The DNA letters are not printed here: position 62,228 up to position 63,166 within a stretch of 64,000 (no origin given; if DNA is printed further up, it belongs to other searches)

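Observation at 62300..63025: Low-GC foreign ORF, with a PD-(D/E)xK-like motif, inserted into the tetrapyrrole operon directly upstream of hemB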

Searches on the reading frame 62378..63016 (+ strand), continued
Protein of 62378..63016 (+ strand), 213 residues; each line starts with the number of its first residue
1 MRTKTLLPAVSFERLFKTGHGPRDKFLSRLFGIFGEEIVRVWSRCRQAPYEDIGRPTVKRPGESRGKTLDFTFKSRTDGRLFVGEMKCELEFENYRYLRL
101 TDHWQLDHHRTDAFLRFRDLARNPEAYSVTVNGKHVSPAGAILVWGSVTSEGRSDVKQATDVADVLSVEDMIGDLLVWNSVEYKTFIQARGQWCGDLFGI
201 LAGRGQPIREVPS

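Call 93: search_solved_structures(query=L088:3-968:+, max_evalue=0.001)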
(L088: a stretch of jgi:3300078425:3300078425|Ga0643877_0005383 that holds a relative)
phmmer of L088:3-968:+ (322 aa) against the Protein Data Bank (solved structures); distinct sequences matched with E-value up to 0.001: 0.

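Call 95: find_related_loci(query=L092:5321-5947:+, collection=viral_contigs, flank=5000)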
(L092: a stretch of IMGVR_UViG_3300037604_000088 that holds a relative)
Query L092:5321-5947:+ (209 aa) in viral_contigs; peptide patterns used: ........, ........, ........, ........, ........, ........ (x = any residue, [..] = any of these).
600 stretches matched a pattern (row limit reached: there are more); 585 encode a relative of the query (tblastn E <= 1e-3); the best 80 are kept; 80 distinct loci.
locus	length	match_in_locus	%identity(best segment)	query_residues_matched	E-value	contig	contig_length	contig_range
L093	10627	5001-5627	100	1-209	3e-135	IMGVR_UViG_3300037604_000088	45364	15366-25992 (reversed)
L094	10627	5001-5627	86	1-209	2e-113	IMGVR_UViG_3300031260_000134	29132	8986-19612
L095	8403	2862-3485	84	1-208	4e-113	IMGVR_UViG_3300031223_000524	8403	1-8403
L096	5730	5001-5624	84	1-208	4e-113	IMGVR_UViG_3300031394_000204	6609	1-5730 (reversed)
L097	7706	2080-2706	83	1-209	6e-113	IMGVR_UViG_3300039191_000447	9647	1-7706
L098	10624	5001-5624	84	1-208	1e-112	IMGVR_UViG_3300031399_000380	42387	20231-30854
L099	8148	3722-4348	84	1-209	4e-112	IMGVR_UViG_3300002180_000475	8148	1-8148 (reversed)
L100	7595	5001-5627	85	1-209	5e-112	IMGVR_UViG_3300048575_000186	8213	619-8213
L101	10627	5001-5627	85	1-209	5e-112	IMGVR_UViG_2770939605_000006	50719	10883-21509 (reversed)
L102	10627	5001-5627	85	1-209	2e-111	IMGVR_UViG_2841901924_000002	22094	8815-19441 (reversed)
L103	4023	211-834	83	1-208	7e-113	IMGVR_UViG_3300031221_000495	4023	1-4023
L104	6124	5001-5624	82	1-208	2e-111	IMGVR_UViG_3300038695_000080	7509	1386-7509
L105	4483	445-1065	83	1-207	7e-112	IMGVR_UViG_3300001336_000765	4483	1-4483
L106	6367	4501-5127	85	1-209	1e-110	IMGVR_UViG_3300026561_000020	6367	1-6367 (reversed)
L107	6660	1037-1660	81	1-208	2e-110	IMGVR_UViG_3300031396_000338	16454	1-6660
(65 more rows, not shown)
